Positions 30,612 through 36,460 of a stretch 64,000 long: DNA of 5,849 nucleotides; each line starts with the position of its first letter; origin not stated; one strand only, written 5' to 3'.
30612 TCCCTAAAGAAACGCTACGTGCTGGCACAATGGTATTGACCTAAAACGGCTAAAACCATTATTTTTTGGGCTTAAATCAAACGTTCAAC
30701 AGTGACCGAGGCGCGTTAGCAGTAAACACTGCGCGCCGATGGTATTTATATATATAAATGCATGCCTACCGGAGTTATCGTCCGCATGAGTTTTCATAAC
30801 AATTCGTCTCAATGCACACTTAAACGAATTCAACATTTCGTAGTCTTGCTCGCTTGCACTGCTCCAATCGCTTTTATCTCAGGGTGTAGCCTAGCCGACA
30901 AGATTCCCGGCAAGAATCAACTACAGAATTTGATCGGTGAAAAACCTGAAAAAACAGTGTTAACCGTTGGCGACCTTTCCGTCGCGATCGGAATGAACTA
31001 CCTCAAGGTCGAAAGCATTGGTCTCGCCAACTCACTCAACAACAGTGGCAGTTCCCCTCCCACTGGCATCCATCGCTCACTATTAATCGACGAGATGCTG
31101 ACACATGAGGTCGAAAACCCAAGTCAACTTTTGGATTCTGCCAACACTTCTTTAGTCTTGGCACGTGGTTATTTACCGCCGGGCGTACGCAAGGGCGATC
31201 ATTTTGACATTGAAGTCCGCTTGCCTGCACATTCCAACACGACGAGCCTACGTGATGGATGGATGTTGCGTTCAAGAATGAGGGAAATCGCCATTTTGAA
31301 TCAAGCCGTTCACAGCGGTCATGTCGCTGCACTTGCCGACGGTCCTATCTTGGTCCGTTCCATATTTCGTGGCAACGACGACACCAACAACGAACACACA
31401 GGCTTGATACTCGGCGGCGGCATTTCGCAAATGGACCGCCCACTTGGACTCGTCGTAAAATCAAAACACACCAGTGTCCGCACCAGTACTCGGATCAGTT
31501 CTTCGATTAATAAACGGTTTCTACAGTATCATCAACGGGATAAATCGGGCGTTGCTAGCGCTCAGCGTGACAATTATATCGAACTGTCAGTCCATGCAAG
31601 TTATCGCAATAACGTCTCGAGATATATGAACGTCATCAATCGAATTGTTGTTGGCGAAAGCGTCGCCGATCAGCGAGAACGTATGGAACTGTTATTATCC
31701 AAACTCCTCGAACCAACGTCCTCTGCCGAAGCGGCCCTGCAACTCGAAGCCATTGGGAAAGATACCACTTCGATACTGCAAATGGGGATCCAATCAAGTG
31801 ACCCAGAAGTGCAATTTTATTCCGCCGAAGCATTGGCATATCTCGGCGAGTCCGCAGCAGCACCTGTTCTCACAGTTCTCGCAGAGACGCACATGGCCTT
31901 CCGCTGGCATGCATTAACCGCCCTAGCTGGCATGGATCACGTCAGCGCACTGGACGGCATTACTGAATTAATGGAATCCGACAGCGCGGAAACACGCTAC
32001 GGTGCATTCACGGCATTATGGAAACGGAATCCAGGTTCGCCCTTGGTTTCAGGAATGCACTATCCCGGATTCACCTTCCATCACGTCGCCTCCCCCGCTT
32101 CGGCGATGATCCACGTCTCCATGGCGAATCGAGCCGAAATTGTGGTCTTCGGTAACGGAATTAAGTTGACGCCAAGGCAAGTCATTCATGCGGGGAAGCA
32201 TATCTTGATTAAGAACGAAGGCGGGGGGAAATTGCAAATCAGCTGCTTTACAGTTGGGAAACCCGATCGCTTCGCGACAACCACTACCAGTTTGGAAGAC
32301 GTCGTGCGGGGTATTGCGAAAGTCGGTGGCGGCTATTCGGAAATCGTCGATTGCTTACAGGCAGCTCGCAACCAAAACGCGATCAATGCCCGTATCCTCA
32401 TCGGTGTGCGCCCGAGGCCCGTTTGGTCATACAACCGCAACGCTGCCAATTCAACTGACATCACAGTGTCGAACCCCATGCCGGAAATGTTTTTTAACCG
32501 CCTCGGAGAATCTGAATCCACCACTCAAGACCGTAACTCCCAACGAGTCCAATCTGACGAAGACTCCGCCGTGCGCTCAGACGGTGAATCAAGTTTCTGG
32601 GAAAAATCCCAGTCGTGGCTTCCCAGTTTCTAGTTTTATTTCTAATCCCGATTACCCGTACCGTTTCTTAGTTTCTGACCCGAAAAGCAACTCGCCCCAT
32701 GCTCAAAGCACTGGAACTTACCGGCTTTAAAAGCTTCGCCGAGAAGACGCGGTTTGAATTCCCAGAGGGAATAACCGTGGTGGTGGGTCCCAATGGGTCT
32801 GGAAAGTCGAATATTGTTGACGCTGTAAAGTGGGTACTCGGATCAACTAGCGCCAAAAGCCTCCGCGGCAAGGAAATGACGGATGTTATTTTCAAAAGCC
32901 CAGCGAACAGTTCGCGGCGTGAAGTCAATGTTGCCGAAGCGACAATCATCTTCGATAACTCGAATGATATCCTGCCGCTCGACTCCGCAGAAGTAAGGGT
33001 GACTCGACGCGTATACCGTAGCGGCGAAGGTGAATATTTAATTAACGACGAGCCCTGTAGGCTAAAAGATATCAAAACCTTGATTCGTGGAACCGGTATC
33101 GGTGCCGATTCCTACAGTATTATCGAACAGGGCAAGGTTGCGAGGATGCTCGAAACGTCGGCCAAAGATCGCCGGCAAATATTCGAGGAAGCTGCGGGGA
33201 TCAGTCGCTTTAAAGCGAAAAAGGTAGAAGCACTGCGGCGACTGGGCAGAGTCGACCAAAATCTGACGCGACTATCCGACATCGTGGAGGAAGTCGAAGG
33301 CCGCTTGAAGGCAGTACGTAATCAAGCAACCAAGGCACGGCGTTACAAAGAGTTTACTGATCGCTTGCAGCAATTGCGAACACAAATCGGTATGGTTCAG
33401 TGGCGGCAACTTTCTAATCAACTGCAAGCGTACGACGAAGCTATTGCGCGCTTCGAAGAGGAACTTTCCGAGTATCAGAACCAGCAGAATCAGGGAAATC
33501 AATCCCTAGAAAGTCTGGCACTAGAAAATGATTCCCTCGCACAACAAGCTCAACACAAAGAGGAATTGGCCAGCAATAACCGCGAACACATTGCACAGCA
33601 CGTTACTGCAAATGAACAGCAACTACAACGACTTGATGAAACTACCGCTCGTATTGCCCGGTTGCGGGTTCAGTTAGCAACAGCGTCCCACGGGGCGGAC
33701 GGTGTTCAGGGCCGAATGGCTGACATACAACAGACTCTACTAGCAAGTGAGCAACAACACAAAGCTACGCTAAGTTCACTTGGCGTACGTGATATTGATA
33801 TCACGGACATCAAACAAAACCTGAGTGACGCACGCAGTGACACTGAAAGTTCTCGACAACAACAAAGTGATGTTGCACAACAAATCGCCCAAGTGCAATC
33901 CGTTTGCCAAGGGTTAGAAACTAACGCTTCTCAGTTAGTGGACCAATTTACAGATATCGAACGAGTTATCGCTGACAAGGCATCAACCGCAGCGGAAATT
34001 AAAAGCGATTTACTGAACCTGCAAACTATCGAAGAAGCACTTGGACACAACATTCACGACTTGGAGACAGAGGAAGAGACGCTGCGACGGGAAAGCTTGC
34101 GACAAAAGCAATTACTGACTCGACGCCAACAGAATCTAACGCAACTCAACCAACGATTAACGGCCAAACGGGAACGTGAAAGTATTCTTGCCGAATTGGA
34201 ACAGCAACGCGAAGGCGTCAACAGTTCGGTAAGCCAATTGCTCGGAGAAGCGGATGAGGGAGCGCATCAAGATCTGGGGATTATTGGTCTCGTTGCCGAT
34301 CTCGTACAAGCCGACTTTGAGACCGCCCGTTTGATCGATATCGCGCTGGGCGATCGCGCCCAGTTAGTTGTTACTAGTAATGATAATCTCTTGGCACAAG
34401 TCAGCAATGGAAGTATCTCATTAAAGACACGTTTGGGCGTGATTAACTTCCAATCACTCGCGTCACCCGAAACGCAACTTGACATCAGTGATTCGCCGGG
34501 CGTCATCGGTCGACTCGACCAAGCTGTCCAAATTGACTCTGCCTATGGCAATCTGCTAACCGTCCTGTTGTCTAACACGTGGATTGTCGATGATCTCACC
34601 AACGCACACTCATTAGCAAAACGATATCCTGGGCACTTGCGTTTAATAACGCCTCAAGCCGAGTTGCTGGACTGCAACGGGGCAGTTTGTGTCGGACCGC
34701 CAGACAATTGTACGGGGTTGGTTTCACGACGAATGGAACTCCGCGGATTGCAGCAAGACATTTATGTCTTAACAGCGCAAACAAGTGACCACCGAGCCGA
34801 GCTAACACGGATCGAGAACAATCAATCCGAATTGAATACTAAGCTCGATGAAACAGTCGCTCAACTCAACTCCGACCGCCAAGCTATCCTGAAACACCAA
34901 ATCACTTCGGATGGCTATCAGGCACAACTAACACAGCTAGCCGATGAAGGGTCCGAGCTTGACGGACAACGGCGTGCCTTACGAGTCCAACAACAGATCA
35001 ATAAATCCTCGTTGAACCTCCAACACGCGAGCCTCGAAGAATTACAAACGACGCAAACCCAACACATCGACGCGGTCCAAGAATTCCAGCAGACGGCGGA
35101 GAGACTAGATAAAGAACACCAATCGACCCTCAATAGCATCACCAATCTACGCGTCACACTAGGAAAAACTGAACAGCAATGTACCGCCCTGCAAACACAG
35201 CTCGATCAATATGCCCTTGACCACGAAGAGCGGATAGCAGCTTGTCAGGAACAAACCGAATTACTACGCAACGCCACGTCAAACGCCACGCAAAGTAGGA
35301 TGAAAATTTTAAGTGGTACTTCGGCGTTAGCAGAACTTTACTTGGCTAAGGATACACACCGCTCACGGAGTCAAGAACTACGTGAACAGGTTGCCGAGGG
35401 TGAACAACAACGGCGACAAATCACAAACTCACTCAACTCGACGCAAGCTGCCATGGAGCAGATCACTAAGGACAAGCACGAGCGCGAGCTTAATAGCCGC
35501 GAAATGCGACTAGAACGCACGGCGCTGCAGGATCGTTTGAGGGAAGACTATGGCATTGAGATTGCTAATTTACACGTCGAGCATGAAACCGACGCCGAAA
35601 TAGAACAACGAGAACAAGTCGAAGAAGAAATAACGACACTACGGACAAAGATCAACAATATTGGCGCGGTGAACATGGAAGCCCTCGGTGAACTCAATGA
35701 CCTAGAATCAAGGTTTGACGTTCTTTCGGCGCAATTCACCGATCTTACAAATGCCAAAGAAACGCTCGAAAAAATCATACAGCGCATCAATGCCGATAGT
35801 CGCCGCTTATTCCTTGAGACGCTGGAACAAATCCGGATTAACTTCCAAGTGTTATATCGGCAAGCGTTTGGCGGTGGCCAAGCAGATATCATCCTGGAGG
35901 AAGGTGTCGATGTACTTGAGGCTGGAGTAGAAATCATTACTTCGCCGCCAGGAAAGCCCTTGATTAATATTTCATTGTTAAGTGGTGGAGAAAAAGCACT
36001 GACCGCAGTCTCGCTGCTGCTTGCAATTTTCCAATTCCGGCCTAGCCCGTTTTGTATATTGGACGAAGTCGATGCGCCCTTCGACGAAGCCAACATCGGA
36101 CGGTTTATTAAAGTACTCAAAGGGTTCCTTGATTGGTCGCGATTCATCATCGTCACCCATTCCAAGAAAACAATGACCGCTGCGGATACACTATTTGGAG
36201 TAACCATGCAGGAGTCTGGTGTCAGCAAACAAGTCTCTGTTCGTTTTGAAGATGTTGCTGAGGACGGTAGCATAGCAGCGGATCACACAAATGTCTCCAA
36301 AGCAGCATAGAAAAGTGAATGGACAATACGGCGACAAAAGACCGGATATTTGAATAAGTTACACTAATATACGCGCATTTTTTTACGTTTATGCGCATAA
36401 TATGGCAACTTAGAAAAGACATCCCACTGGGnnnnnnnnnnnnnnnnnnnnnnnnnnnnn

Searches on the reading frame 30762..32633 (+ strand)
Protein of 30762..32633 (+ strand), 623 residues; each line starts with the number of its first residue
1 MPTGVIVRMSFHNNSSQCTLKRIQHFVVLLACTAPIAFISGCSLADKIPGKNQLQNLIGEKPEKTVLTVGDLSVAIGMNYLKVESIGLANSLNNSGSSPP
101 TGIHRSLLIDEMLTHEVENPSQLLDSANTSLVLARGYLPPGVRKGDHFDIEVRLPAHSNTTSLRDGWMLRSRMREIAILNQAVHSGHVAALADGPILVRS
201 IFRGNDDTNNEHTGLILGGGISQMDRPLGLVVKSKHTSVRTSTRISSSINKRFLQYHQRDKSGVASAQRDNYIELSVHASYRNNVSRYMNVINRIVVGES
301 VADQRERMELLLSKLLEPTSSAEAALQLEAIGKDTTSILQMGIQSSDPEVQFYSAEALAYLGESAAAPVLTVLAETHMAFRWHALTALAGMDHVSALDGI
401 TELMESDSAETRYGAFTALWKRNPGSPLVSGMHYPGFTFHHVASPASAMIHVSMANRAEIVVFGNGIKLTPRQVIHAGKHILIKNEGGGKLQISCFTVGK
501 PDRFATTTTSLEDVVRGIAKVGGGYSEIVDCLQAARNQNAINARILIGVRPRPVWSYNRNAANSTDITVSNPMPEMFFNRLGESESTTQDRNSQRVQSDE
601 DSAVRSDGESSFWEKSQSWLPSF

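Call 22: search_protein_families(library=pfam, proteins=[window:30762-32633:+], max_evalue=0.00001)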
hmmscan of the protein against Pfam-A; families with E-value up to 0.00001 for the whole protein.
window:30762-32633:+ (623 aa): 2 families
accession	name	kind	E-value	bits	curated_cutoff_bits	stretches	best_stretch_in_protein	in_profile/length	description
PF02119.21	FlgI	-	9.9e-16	58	25.3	1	85-299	18-227/343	Flagellar P-ring protein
PF13646.12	HEAT_2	-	1e-11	45.4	27.7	1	343-419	9-87/88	HEAT repeats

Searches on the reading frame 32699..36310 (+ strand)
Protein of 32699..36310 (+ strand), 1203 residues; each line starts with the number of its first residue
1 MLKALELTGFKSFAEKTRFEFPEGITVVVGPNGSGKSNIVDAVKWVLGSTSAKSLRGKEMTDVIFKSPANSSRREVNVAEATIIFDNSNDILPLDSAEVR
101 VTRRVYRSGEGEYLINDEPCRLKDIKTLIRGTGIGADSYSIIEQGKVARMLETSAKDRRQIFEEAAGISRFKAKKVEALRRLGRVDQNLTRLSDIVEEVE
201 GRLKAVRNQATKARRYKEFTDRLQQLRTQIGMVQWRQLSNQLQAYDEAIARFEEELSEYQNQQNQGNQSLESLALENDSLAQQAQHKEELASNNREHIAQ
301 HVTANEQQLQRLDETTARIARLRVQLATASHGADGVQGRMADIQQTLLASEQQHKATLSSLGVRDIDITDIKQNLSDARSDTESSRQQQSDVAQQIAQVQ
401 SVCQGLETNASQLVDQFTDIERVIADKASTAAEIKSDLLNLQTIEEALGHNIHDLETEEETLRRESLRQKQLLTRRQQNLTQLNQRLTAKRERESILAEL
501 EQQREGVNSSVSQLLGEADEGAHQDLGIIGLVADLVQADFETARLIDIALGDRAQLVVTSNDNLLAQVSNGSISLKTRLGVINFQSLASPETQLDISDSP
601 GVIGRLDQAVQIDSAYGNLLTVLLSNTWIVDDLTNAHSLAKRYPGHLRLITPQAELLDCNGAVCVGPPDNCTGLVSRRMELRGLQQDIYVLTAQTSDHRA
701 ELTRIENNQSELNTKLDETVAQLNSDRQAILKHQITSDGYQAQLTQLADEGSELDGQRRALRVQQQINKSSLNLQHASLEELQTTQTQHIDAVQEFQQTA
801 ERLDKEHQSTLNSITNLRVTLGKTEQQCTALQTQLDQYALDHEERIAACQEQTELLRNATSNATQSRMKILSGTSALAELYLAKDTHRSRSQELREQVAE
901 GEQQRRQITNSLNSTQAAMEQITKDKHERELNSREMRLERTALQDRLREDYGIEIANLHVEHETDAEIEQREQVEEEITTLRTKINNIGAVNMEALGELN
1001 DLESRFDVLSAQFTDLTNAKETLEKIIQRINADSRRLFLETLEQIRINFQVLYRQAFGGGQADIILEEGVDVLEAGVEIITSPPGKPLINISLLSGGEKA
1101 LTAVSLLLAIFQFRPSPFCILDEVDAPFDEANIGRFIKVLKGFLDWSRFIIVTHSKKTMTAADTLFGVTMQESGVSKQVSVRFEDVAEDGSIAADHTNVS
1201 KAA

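Call 80: search_protein_families(library=pfam, proteins=[window:32699-36310:+], max_evalue=0.0001)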
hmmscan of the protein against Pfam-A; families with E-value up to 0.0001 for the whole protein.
window:32699-36310:+ (1203 aa): 6 families
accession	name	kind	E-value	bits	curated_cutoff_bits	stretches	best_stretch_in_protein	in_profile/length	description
PF02463.25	SMC_N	-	2e-67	227.3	40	1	1-1176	1-219/220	RecF/RecN/SMC N terminal domain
PF13476.12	AAA_23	-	3e-15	57.8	27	1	5-267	2-177/201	AAA domain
PF06470.18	SMC_hinge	-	1.3e-11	45.4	22.5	1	527-640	3-116/116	SMC proteins Flexible Hinge Domain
PF13304.12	AAA_21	-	8.1e-10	39.7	27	1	25-77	1-59/304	AAA domain, putative AbiEii toxin, Type IV TA system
PF13555.12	AAA_29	-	2.8e-07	30.6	27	1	2-50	1-49/61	P-loop containing region of AAA domain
PF13175.12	AAA_15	-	8.8e-07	29.3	32.1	1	1-298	1-211/374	AAA ATPase domain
